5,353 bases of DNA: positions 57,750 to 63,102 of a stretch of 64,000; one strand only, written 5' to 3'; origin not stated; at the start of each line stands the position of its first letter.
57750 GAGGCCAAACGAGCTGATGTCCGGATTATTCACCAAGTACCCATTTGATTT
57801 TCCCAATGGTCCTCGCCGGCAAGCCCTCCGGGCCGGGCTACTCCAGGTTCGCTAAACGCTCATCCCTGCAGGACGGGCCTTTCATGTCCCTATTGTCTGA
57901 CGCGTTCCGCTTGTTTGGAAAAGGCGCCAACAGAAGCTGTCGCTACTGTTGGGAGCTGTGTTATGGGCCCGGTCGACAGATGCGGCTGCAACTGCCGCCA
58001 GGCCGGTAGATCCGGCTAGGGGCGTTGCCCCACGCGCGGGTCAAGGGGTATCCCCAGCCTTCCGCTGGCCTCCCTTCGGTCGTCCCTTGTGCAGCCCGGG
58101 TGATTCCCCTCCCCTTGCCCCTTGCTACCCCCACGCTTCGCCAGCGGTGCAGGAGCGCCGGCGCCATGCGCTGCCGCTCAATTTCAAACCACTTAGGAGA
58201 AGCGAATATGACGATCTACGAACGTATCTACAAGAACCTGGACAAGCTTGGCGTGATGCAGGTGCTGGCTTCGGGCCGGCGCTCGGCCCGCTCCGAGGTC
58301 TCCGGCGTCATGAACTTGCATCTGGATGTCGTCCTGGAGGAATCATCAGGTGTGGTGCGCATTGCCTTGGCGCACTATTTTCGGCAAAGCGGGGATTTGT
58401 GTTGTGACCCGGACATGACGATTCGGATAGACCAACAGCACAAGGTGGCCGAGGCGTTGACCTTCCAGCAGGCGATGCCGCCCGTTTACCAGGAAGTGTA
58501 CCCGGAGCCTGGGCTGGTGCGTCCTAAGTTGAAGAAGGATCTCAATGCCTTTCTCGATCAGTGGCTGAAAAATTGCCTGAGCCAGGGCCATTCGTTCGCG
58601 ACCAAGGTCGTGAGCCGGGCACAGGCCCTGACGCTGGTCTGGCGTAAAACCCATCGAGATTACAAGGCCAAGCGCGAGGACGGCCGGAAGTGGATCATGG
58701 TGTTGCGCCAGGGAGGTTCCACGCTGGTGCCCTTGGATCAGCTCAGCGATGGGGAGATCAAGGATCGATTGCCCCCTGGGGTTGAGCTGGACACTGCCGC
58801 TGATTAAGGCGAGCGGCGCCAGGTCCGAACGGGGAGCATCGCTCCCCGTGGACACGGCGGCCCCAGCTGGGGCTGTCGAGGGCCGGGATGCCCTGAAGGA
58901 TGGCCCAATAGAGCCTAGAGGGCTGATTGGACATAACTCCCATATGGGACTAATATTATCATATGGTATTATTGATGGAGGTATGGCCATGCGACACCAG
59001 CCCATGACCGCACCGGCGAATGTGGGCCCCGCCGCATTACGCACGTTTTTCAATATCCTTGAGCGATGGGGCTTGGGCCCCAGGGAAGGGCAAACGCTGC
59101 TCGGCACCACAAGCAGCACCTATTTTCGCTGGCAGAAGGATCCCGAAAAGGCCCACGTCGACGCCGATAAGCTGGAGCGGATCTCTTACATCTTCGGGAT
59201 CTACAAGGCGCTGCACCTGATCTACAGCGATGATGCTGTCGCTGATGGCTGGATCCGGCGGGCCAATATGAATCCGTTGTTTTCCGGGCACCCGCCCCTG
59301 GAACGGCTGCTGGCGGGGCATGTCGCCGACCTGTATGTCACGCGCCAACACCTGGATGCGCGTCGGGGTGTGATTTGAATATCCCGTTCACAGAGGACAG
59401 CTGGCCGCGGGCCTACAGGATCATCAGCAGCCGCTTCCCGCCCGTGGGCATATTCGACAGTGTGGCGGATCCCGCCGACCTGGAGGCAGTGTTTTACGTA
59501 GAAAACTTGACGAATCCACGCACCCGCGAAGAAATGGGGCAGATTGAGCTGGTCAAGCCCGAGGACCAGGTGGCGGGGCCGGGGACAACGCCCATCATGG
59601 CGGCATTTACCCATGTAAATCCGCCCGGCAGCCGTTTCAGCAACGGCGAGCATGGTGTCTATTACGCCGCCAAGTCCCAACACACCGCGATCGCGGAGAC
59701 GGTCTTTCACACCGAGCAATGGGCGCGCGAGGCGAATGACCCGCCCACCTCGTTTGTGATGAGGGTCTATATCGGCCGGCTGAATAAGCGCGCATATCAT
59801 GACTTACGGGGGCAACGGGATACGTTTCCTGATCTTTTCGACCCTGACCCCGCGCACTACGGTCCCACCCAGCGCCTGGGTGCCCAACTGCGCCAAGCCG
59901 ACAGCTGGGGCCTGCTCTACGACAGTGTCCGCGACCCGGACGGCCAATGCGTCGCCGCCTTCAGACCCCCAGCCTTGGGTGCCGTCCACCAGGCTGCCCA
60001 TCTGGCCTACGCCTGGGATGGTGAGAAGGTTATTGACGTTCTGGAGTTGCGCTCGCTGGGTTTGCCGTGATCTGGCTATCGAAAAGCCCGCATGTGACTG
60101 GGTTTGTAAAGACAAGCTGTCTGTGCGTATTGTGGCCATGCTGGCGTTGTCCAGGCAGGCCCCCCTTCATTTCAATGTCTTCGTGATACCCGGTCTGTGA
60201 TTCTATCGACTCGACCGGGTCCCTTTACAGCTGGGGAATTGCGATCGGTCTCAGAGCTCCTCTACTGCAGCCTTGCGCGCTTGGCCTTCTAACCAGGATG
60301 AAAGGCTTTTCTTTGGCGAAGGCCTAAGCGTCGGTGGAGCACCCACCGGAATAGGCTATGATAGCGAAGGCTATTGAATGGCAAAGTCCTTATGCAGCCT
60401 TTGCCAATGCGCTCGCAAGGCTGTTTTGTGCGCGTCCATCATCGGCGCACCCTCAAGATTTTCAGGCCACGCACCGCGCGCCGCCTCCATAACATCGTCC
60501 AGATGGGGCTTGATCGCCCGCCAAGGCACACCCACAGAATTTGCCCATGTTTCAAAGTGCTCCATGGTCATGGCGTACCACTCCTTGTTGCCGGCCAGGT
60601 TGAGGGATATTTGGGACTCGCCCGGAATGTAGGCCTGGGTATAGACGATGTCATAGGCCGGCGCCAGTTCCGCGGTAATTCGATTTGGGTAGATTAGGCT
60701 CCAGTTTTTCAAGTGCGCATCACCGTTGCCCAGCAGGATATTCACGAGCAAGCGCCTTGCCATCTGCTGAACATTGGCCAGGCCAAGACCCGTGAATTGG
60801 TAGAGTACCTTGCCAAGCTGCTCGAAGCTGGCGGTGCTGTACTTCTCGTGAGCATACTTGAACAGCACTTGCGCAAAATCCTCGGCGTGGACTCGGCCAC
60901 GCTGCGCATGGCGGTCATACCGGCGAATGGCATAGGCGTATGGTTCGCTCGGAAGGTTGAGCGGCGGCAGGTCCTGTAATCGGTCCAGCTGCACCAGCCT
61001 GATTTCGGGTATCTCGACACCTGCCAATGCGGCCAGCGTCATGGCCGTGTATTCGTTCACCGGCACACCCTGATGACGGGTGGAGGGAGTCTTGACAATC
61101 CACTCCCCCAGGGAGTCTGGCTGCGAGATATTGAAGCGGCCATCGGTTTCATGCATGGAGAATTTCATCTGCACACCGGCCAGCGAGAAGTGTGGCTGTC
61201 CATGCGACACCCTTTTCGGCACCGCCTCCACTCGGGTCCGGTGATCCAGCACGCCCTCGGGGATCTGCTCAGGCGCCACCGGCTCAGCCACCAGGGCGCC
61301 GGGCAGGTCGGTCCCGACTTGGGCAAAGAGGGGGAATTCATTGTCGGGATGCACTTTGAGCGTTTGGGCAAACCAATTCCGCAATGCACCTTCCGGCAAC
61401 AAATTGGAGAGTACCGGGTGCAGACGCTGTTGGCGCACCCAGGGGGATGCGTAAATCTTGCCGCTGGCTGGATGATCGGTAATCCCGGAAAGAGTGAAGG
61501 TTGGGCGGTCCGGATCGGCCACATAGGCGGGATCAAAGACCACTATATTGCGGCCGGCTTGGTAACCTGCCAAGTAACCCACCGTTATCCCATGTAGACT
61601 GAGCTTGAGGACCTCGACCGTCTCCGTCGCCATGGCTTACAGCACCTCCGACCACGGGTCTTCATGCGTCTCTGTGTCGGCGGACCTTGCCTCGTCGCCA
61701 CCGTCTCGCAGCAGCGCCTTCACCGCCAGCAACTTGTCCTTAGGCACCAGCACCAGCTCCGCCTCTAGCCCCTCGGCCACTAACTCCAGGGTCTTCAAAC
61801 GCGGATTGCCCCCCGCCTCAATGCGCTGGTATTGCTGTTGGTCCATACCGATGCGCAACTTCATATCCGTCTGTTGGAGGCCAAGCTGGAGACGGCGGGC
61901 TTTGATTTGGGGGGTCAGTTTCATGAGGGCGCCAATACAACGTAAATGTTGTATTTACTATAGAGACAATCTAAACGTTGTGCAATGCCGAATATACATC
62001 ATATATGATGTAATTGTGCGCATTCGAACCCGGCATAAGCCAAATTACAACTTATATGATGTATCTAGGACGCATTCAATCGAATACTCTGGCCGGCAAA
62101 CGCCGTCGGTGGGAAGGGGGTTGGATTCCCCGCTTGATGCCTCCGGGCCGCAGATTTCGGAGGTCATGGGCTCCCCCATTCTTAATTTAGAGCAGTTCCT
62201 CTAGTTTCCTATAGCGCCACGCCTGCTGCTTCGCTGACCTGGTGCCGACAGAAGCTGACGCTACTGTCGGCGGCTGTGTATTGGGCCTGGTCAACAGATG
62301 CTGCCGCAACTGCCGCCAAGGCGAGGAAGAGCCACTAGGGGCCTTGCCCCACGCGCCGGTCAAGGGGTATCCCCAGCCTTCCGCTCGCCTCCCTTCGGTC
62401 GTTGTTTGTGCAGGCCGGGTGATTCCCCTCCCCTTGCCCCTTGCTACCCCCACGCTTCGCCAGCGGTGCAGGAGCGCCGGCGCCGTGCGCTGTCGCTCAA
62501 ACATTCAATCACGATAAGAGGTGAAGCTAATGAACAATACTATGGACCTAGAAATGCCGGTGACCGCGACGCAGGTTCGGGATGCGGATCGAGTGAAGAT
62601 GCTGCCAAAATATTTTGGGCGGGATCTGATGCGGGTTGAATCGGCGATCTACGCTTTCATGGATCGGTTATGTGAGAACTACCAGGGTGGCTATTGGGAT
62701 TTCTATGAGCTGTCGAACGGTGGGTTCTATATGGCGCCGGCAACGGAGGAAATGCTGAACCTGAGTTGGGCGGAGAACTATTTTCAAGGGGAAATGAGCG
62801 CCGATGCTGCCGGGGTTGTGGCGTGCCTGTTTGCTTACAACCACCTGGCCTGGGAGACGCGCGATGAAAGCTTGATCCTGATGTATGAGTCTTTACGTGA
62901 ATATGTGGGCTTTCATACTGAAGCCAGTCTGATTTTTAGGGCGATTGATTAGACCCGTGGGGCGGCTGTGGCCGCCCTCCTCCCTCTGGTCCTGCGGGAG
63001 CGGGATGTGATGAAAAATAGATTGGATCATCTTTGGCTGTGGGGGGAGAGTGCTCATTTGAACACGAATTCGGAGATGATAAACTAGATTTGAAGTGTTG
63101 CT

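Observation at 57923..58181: Conserved ~260-nt structured non-coding element present twice, each copy ending ~30 nt before a start codon (one is klcA)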

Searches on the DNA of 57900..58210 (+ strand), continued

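Call 86: search_with_rna_model(model_id=R1, sources=[window, L004, L005, L128, L129, L130, L131, L007, L008, L009, L010, L011, L012, L013, L014, L015, L017, L019, L020, L021, L022, L023, L024, L027, L030, L031, L033, L036, L039, L041, L042, L044, L045, L047, L049, L050, L052, L053, L054, L055, L056, L057, L058, L060, L061, L062, L063, L066, L069, L071, L073, L074, L075, L078, L079, L080, L083, L084, L086, L087, L090, L098, L101, L103, L106, L109, L111, L112, L116, L118, L119, L121, L123, L125, L126], max_evalue=0.0001, make_alignment=true)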
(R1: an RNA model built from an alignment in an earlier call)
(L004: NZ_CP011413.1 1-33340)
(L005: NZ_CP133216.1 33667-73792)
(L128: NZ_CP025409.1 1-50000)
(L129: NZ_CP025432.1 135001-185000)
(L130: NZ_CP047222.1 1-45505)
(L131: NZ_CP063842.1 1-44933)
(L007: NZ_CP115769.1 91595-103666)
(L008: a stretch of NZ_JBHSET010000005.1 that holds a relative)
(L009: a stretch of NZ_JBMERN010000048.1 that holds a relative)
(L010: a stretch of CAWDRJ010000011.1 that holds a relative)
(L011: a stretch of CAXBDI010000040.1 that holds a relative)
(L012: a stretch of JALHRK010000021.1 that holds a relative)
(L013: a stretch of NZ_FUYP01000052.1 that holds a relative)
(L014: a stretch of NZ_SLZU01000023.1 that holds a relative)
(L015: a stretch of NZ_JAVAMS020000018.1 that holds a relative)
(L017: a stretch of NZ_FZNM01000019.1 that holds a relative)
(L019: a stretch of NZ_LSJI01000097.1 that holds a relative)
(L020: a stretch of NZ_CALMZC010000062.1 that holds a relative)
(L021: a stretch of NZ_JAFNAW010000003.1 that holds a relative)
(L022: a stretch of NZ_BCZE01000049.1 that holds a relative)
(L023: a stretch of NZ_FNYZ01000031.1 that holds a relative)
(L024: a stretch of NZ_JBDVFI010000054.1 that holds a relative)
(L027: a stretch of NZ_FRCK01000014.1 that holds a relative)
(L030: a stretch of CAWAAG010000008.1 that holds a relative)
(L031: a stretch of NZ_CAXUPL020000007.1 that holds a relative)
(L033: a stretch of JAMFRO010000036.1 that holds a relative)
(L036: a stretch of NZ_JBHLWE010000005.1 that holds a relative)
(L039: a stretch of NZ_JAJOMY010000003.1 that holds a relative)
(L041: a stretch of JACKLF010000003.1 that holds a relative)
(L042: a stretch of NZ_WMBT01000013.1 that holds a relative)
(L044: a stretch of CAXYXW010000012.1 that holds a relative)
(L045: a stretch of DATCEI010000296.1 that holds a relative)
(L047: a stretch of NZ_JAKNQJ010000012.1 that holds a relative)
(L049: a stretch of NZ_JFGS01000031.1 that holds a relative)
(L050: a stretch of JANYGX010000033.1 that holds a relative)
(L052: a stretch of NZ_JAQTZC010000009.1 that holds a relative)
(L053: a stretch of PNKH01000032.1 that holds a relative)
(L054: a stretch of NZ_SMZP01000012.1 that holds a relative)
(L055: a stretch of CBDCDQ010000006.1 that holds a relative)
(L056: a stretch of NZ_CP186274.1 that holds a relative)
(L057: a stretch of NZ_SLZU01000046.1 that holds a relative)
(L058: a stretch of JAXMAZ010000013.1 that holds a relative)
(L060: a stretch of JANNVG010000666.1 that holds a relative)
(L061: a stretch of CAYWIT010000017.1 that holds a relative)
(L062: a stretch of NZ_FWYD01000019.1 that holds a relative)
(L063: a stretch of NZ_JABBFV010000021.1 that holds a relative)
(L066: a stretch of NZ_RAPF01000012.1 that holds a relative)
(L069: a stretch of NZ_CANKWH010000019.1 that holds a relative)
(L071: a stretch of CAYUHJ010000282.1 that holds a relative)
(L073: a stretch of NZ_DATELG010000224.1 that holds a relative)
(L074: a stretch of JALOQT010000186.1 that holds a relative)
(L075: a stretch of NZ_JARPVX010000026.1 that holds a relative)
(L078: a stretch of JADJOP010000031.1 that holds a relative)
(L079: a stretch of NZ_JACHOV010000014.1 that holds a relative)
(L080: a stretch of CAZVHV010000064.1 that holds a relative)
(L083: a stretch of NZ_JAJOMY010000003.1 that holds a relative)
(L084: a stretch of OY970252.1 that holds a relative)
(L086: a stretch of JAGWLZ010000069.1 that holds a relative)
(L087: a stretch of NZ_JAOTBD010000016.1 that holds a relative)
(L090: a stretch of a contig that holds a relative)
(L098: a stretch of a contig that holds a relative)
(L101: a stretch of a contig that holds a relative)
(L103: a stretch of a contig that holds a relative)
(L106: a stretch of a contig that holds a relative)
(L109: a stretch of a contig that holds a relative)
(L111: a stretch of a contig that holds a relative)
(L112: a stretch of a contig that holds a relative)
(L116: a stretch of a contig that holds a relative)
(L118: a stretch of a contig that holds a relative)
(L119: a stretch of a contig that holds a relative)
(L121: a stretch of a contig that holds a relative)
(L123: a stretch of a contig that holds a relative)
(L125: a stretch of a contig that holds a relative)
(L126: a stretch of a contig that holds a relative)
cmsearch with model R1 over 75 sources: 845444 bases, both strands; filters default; matches with E-value up to 0.0001: 100.
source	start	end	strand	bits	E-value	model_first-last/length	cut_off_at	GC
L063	4376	4462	+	91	4e-16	1-87/87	no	0.7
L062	2432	2520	+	87.6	2.1e-15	1-87/87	no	0.61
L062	4987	5075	+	87.6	2.1e-15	1-87/87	no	0.61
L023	2321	2407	+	86.4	3.8e-15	1-87/87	no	0.69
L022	3324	3410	-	86.3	3.9e-15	1-87/87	no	0.72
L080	2716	2802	-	86.2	4e-15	1-87/87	no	0.68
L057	6691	6779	-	86.2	4.1e-15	1-87/87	no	0.62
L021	826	914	-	85.9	4.7e-15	1-87/87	no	0.71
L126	7216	7304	+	85.7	5.2e-15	1-87/87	no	0.71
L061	2153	2239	+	85.7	5.2e-15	1-87/87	no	0.67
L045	1000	1086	+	85.6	5.5e-15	1-87/87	no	0.72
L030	6872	6958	+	85.4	6e-15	1-87/87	no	0.74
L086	2067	2153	+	85.3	6.4e-15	1-87/87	no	0.74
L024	5710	5796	+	85.1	7e-15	1-87/87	no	0.59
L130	40200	40286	-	84.9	7.6e-15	1-87/87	no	0.72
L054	2905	2991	-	84.9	7.7e-15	1-87/87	no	0.75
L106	7183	7270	-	84.1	1.1e-14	1-87/87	no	0.72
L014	4406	4494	+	83.7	1.4e-14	1-87/87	no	0.61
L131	3188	3274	+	83.6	1.5e-14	1-87/87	no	0.69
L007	5988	6077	+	83.6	1.5e-14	1-87/87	no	0.72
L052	1731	1827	-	83.3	1.7e-14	1-87/87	no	0.71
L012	5686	5773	-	83.1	1.9e-14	1-87/87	no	0.7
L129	22703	22793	+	83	1.9e-14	1-87/87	no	0.74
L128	19635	19725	+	82.7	2.3e-14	1-87/87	no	0.75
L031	5534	5620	-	82.5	2.5e-14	1-87/87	no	0.75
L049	4235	4323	-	82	3.2e-14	1-87/87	no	0.7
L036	5719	5809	+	81.6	3.8e-14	1-87/87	no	0.74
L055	6379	6466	-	81.6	3.9e-14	1-87/87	no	0.7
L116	644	730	+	81.5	4.1e-14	1-87/87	no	0.71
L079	4386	4472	-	81.3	4.5e-14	1-87/87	no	0.7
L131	5221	5307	+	81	5.3e-14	1-87/87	no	0.75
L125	4481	4567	-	80.4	6.8e-14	1-87/87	no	0.76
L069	2134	2224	-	79.9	8.8e-14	1-87/87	no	0.77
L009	3065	3153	+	79.8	9.3e-14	1-87/87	no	0.63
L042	220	312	+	79.7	9.6e-14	1-87/87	no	0.74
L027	131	219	+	79.5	1.1e-13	1-87/87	no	0.76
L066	2534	2625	-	79.2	1.2e-13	1-87/87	no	0.67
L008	3000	3086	+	79.1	1.3e-13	1-87/87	no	0.78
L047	6104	6192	+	79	1.4e-13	1-87/87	no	0.71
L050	127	222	+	78.5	1.7e-13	1-87/87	no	0.69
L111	4382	4468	+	78.5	1.8e-13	1-87/87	no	0.79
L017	1797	1887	-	78.2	2.1e-13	1-87/87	no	0.77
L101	6253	6341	+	77.9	2.3e-13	1-87/87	no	0.61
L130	34400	34484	-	77.3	3.1e-13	1-87/87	no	0.69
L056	5015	5101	+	77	3.6e-13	1-87/87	no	0.68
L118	3128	3214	+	76.6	4.5e-13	1-87/87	no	0.74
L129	9582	9672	+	76.4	4.8e-13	1-87/87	no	0.78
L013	5894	5979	-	76.4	5e-13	1-87/87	no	0.71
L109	4084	4174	-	76.3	5.1e-13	1-87/87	no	0.7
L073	1198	1282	+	76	6e-13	1-87/87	no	0.76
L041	6076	6162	-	75.7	6.9e-13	1-87/87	no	0.68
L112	590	682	+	75.5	7.5e-13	1-87/87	no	0.67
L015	4475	4567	-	75.5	7.7e-13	1-87/87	no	0.74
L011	6061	6147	+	75.2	8.6e-13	1-87/87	no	0.78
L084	3191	3275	-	75.2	8.8e-13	1-87/87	no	0.72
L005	17827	17919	+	75.1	9.3e-13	1-87/87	no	0.68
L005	20016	20108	+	75.1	9.3e-13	1-87/87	no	0.68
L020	2221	2313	+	74.9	1e-12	1-87/87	no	0.66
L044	6398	6490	+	74.9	1e-12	1-87/87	no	0.67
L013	2995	3079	-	74.5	1.2e-12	1-87/87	no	0.72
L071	695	782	-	74.2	1.4e-12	1-87/87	no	0.74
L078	3742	3826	-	72.7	3e-12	1-87/87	no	0.72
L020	7247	7340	+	72.6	3.1e-12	1-87/87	no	0.66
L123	735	821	-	71.7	4.7e-12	1-87/87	no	0.7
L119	2335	2423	+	71.4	5.4e-12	1-87/87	no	0.63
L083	6206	6290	-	71.4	5.6e-12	1-87/87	no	0.76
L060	4544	4630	+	71.2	6.2e-12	1-87/87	no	0.77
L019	3941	4025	+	70.6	8.3e-12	1-87/87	no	0.79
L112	4138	4231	+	70.6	8.3e-12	1-87/87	no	0.63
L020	4409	4501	+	70.3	9.4e-12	1-87/87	no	0.68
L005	23763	23856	+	69.7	1.2e-11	1-87/87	no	0.65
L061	6636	6720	+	68.6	2.2e-11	1-87/87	no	0.65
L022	4998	5085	-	68.3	2.5e-11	1-87/87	no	0.69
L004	14904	14998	-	68.2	2.6e-11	1-87/87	no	0.65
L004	30204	30298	-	68.2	2.6e-11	1-87/87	no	0.65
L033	1036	1132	-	68.2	2.6e-11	1-87/87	no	0.72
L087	2578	2670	+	68.1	2.8e-11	1-87/87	no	0.74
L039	3641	3725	-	67.1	4.6e-11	1-87/87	no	0.75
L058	1853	1939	-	66.8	5.2e-11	1-87/87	no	0.76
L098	5984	6072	+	66.6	5.7e-11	1-87/87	no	0.79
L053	5730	5814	-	66.3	6.7e-11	1-87/87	no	0.73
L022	371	459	-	65.6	9.5e-11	1-87/87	no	0.69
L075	3250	3339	+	64.5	1.6e-10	1-87/87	no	0.77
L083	3812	3896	-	63.8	2.2e-10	1-87/87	no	0.75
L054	553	637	-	63.5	2.7e-10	1-87/87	no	0.74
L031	1337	1435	+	62.9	3.4e-10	1-87/87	no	0.79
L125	2128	2212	-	60.2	1.3e-09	1-87/87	no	0.74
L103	1036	1119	-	58.8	2.6e-09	1-87/87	no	0.76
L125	6831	6913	-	58.3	3.2e-09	1-87/87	no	0.72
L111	1988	2072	+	55.8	1.1e-08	1-87/87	no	0.73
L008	1959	2043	+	55.3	1.4e-08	1-87/87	no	0.72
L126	1547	1638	+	53.5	3.3e-08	1-87/87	no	0.74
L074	2202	2288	+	52.9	4.5e-08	1-87/87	no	0.72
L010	1392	1476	-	51.7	8.1e-08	1-87/87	no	0.72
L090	5383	5467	+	51.3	1e-07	1-87/87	no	0.75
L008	5348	5432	+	50.5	1.4e-07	1-87/87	no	0.74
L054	5243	5325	-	50.3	1.6e-07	1-87/87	no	0.76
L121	3939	4035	+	38.3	5.7e-05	1-87/87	no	0.74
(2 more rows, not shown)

Alignment A5: 100 matches aligned to the model, 128 columns, each read 5' to 3' on its own strand. Consensus structure (alignment columns), stored with it:
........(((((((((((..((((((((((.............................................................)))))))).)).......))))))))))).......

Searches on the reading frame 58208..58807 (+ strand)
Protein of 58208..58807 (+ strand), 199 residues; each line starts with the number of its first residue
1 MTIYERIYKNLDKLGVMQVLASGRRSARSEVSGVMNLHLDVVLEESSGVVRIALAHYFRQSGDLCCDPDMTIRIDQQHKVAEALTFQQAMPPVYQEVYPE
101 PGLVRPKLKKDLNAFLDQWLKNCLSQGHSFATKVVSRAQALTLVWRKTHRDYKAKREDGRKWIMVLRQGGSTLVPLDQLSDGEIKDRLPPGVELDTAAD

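Call 25: search_protein_families(library=pfam, proteins=[window:58208-58807:+], max_evalue=0.01)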
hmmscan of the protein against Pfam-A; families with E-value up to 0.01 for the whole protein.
window:58208-58807:+ (199 aa): 2 families
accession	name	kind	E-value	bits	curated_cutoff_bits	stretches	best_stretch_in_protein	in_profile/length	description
PF21849.1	DUF6908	-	1.9e-22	79.9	27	1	25-128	17-122/123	Domain of unknown function (DUF6908)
PF06853.17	DUF1249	-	1.8e-12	47.7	25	1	19-129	8-116/116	Protein of unknown function (DUF1249)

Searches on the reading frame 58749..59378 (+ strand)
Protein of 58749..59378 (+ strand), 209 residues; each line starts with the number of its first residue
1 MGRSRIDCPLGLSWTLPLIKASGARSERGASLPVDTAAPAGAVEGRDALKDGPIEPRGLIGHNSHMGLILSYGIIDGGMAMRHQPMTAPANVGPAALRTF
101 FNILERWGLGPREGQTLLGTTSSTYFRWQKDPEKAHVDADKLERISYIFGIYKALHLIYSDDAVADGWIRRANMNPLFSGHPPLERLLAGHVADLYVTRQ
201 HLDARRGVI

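Call 25: search_protein_families(library=pfam, proteins=[window:58749-59378:+], max_evalue=0.01)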
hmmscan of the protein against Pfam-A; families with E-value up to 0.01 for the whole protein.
window:58749-59378:+ (209 aa): 2 families
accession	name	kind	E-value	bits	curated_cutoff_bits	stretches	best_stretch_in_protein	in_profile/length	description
PF20432.4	Xre-like-HTH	-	4.3e-09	37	25.8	1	95-148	10-61/63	Antitoxin Xre-like helix-turn-helix domain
PF09722.15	Xre_MbcA_ParS_C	-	0.00029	21.2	24.5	1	160-207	8-50/51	Antitoxin Xre/MbcA/ParS C-terminal toxin-binding domain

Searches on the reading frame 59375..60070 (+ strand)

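Call 25: search_protein_families(library=pfam, proteins=[window:59375-60070:+], max_evalue=0.01)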
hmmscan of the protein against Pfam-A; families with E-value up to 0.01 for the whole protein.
window:59375-60070:+ (231 aa): 1 family
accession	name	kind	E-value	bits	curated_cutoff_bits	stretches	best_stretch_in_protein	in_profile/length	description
PF08808.17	RES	-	7.9e-33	114.1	23.2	1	74-215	11-157/157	RES domain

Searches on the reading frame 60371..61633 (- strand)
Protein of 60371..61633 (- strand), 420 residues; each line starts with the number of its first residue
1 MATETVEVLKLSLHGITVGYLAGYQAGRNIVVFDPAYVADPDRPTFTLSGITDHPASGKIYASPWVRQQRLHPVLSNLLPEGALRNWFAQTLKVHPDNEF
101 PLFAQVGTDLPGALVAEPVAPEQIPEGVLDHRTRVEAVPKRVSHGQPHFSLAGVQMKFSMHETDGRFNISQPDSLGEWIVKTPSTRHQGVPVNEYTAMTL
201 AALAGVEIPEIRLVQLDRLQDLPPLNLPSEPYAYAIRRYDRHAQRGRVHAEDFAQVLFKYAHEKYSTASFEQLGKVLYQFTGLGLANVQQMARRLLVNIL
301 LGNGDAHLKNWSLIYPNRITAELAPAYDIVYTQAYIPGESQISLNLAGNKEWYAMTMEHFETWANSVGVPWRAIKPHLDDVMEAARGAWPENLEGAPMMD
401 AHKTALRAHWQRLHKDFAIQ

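Call 25: search_protein_families(library=pfam, proteins=[window:60371-61633:-], max_evalue=0.01)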
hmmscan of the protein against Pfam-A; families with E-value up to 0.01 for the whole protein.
window:60371-61633:- (420 aa): 2 families
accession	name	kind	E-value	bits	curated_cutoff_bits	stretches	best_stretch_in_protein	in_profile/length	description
PF07804.18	HipA_C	-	8.2e-48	163.3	30.5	1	149-389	1-213/213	HipA-like C-terminal domain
PF13657.11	Couple_hipA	-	1.5e-15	57.9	22.5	1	11-115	3-97/99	HipA N-terminal domain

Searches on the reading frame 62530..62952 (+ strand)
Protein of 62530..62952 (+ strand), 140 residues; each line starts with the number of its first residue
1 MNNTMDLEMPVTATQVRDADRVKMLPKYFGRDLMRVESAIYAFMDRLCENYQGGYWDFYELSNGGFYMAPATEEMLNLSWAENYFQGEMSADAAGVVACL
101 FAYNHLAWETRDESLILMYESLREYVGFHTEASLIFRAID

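Call 25: search_protein_families(library=pfam, proteins=[window:62530-62952:+], max_evalue=0.01)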
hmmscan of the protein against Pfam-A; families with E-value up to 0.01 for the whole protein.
window:62530-62952:+ (140 aa): 1 family
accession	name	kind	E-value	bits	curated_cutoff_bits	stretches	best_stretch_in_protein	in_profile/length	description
PF03230.18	Antirestrict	-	5.6e-34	116.6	25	1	49-140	1-92/92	Antirestriction protein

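Call 44: search_protein_families(library=pfam, alignment_id=A4, max_evalue=0.001)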
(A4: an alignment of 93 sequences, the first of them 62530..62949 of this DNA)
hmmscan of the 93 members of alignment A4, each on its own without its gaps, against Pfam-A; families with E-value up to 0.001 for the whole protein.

A. member 1, window:62530-62949:+ (140 aa): 1 family
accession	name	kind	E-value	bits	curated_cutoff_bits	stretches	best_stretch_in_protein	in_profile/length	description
PF03230.18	Antirestrict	-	5.6e-34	116.6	25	1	49-140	1-92/92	Antirestriction protein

B. families by the number of members that match (of 93 scanned): 22 families
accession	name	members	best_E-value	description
PF08401.16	ArdcN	30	7.9e-46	N-terminal domain of anti-restriction factor ArdC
PF18818.7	MPTase-PolyVal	26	2.3e-55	Zincin-like metallopeptidase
PF12599.13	DUF3768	13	7.3e-31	Protein of unknown function (DUF3768)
PF20054.4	Tc-38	7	1.6e-05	Trypanosoma Tc-38 (p38) protein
PF02195.25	ParB_N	6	8.3e-18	ParB N-terminal domain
PF17762.8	HTH_ParB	6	2.7e-11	ParB HTH domain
PF11171.13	DUF2958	2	1.2e-42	Protein of unknown function (DUF2958)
PF21849.1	DUF6908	2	1.9e-22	Domain of unknown function (DUF6908)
PF13411.12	MerR_1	2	6.4e-16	MerR HTH family regulatory protein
PF00376.29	MerR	2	9.7e-13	MerR family regulatory protein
PF06853.17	DUF1249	2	1.8e-12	Protein of unknown function (DUF1249)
PF09278.17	MerR-DNA-bind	2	2.4e-06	MerR, DNA binding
PF21781.2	DUF6876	1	2.6e-45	Family of unknown function (DUF6876)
PF06067.16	DUF932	1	2.3e-41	Domain of unknown function (DUF932)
PF03230.18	Antirestrict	1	5.6e-34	Antirestriction protein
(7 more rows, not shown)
